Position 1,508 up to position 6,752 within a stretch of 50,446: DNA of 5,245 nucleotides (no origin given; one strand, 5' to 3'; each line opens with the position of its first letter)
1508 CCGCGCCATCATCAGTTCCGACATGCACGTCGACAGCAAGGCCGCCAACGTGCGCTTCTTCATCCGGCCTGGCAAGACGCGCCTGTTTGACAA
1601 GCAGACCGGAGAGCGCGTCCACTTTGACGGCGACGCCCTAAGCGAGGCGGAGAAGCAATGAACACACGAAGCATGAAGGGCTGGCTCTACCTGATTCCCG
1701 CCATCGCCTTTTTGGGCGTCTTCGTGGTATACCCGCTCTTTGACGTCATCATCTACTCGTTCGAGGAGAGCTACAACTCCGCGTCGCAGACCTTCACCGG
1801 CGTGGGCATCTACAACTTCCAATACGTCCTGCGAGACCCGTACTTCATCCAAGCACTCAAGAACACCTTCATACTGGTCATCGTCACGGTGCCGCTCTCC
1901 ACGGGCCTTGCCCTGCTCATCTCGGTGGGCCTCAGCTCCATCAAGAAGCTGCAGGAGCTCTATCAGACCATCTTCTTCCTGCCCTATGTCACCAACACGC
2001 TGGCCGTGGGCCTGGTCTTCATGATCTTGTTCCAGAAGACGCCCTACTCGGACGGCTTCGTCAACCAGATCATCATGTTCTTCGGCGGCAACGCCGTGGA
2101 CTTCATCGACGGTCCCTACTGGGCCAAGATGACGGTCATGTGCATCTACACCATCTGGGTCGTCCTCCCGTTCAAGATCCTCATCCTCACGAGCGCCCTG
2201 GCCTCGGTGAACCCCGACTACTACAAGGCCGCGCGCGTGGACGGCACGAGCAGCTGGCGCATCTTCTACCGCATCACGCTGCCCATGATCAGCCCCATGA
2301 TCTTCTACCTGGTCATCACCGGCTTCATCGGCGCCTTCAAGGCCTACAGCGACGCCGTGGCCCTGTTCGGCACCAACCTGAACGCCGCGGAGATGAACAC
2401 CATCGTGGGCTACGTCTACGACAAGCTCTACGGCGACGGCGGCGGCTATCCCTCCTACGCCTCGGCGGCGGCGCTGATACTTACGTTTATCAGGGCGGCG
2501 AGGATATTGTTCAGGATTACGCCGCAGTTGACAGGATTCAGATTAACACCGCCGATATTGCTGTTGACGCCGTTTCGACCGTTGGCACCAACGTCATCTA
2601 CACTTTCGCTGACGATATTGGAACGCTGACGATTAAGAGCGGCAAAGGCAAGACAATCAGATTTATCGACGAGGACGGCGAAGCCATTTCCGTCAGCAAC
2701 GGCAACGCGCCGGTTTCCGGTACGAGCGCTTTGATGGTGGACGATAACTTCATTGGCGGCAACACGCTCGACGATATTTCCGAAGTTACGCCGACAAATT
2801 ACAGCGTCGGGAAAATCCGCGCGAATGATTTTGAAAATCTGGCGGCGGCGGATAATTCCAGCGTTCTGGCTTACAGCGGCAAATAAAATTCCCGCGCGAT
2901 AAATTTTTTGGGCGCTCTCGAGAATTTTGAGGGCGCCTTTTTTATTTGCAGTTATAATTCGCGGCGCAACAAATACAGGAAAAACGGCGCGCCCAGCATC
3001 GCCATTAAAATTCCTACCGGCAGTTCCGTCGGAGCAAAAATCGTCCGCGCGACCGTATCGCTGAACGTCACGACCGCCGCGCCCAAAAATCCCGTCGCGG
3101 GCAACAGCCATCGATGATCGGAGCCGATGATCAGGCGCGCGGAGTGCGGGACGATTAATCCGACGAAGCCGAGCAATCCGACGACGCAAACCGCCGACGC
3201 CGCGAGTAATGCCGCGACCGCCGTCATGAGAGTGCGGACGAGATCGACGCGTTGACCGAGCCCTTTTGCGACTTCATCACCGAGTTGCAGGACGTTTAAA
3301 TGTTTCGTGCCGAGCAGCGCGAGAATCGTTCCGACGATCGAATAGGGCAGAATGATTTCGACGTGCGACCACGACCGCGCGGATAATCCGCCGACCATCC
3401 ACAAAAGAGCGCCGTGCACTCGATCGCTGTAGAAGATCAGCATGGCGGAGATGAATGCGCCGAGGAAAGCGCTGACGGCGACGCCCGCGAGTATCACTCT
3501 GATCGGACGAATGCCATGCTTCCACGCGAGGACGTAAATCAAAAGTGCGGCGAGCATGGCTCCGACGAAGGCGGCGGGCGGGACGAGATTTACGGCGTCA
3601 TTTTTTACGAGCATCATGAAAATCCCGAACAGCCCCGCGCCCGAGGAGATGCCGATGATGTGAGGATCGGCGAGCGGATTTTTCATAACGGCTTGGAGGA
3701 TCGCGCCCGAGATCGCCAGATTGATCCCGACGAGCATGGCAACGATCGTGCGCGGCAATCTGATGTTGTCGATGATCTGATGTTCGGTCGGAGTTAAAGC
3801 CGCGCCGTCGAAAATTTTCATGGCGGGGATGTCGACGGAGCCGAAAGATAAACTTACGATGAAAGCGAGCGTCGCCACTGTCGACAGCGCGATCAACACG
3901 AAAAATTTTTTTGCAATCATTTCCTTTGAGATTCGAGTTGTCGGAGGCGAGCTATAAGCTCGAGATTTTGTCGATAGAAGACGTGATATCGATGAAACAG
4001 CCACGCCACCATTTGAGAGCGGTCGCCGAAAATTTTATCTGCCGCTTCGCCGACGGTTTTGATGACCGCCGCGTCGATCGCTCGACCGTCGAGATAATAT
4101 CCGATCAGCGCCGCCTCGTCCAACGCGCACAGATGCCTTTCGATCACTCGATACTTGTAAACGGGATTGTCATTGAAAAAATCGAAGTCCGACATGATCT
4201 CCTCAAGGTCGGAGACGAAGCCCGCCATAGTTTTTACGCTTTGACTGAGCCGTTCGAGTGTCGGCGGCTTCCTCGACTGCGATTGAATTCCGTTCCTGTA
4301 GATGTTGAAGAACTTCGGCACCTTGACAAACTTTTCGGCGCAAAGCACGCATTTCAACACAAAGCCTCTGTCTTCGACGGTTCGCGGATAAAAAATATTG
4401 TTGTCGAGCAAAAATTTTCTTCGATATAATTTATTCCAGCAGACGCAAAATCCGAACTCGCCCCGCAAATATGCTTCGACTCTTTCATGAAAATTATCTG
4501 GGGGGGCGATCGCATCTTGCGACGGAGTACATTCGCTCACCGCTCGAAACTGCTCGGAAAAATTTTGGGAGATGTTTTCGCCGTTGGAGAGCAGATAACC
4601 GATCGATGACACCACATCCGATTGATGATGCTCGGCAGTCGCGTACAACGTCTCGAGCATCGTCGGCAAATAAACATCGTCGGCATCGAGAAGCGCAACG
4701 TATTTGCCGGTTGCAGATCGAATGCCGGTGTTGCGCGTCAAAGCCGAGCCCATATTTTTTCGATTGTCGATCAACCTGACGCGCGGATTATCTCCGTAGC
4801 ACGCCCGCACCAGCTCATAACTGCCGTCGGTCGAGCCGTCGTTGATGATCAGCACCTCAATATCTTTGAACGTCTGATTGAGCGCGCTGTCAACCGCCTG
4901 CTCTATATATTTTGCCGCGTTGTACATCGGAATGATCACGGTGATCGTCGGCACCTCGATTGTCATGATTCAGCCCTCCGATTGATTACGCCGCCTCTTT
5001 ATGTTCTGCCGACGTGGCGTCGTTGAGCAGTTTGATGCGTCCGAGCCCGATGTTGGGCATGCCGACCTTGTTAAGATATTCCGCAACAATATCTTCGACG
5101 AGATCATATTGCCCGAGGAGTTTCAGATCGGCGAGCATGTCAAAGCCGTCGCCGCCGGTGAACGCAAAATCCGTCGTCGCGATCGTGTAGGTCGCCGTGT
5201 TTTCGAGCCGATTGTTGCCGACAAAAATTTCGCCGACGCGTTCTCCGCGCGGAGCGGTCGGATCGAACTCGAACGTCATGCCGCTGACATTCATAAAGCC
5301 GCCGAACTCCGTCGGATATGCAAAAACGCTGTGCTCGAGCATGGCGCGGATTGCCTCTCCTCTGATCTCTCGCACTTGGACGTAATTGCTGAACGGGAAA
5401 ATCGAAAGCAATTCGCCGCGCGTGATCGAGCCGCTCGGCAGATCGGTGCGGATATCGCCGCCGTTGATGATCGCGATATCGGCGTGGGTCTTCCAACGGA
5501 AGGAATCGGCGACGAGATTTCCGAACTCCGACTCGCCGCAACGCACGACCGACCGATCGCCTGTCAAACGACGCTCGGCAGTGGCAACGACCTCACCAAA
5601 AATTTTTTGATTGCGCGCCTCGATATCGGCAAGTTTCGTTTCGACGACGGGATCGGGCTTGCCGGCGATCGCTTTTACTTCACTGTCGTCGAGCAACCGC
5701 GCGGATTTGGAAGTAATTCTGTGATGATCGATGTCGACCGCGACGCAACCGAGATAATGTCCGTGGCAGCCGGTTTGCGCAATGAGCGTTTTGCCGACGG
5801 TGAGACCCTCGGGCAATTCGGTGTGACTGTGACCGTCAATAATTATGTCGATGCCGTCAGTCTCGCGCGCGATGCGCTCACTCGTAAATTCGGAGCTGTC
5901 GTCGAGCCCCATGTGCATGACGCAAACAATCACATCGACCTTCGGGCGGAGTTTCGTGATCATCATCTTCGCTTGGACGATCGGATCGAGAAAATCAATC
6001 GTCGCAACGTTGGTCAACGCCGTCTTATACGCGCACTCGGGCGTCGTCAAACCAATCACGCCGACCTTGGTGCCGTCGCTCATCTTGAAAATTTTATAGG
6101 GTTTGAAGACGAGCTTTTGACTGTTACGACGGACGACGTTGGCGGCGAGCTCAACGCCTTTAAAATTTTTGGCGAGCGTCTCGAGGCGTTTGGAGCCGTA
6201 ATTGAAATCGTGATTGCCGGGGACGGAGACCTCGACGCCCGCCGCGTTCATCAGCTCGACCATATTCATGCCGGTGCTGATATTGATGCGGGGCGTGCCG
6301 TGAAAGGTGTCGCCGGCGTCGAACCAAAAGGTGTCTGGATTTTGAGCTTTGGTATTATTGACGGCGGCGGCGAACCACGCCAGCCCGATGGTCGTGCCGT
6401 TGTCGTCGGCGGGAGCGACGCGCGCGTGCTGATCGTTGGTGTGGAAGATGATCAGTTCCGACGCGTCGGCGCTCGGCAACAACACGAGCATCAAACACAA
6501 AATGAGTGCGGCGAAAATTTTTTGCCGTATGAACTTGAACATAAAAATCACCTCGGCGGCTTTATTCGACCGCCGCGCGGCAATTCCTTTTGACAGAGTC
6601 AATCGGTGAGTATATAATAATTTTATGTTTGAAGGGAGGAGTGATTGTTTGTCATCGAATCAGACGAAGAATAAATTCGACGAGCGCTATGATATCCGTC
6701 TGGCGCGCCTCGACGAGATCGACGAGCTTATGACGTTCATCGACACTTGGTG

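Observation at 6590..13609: Uncharacterised carrier-protein-dependent operon combining an adenylating enzyme, two QueC-like ATPases and a CitC-like nucleotidyltransferase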

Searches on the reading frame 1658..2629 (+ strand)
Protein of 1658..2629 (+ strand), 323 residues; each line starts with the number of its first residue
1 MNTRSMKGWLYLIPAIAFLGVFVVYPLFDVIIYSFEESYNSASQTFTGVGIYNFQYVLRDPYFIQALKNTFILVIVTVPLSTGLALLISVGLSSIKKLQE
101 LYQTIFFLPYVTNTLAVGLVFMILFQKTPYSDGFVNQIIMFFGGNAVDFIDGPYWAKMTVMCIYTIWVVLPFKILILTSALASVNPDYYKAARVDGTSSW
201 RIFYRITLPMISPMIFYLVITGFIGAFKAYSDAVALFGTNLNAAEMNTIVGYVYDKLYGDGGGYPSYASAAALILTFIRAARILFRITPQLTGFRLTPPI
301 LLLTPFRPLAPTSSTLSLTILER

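Call 38: search_protein_families(library=pfam, proteins=[window:1658-2629:+], max_evalue=0.001)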
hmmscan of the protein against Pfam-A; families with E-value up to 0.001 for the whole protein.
window:1658-2629:+ (323 aa): 1 family
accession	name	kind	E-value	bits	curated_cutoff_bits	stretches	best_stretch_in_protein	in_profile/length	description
PF00528.27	BPD_transp_1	-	7.8e-17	62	26.4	1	90-280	8-170/184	Binding-protein-dependent transport system inner membrane component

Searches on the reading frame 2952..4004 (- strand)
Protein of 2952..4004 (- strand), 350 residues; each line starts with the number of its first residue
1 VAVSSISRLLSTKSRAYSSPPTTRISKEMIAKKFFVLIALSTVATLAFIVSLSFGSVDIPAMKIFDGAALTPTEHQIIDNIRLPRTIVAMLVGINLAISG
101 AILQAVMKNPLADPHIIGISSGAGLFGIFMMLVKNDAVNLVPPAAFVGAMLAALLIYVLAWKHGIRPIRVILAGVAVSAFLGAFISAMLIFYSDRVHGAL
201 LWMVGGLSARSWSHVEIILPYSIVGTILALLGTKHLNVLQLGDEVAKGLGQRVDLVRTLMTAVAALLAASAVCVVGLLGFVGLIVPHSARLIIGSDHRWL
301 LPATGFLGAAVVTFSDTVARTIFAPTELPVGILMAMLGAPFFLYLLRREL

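Call 38: search_protein_families(library=pfam, proteins=[window:2952-4004:-], max_evalue=0.001)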
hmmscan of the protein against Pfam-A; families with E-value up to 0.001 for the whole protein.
window:2952-4004:- (350 aa): 1 family
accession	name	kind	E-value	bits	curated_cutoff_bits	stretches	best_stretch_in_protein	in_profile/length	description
PF01032.23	FecCD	-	3.6e-96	322.3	26.5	1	45-348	3-311/311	FecCD transport family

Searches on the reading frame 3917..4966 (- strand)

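Call 12: search_protein_families(library=padloc, proteins=[window:3917-4966:-], max_evalue=0.01)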
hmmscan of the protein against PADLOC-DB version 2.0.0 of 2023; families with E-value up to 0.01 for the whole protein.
window:3917-4966:- (349 aa): 0 families

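Call 38: search_protein_families(library=pfam, proteins=[window:3917-4966:-], max_evalue=0.001)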
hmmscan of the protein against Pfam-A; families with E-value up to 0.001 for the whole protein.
window:3917-4966:- (349 aa): 4 families
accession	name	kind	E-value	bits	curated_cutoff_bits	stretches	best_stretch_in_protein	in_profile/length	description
PF00535.33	Glycos_transf_2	-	7.2e-37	127.3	23.3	1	9-186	1-164/168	Glycosyl transferase family 2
PF13641.12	Glyco_tranf_2_3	-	2.4e-13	51.1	27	1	6-125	1-125/230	Glycosyltransferase like family 2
PF10111.15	Glyco_tranf_2_2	-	1.2e-11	45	27.3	1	9-109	1-104/276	Glycosyltransferase like family 2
PF13704.12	Glyco_tranf_2_4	-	0.00019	22.3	27.5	1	16-98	2-83/98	Glycosyl transferase family 2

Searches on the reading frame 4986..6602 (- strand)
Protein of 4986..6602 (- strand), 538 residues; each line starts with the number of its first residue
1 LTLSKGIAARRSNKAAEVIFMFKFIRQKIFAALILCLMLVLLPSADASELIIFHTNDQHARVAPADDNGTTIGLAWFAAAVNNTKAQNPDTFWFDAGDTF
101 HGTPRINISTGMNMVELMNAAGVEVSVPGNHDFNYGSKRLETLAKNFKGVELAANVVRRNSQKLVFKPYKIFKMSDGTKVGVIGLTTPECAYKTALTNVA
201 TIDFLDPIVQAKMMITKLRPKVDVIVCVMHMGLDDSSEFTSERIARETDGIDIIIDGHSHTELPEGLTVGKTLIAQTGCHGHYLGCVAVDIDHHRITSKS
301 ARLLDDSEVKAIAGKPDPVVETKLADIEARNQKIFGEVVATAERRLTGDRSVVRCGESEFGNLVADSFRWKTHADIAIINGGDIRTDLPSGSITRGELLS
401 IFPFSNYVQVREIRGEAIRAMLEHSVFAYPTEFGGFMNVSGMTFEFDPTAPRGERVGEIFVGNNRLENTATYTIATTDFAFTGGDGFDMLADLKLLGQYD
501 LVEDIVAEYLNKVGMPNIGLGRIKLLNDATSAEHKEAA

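Call 12: search_protein_families(library=padloc, proteins=[window:4986-6602:-], max_evalue=0.01)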
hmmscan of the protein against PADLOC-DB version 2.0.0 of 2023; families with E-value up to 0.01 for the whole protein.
window:4986-6602:- (538 aa): 0 families

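Call 38: search_protein_families(library=pfam, proteins=[window:4986-6602:-], max_evalue=0.001)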
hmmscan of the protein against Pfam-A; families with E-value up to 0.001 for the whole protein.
window:4986-6602:- (538 aa): 3 families
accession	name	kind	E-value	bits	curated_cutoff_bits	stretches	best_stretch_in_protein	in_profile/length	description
PF02872.23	5_nucleotid_C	-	9.3e-43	146.5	23.6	1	338-491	1-157/158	5'-nucleotidase, C-terminal domain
PF00149.33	Metallophos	-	1.9e-10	41.9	21.5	1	52-261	3-190/191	Calcineurin-like phosphoesterase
PF09587.15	PGA_cap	-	4.8e-05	23.4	27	1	95-261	52-232/255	Bacterial capsule synthesis protein PGA_cap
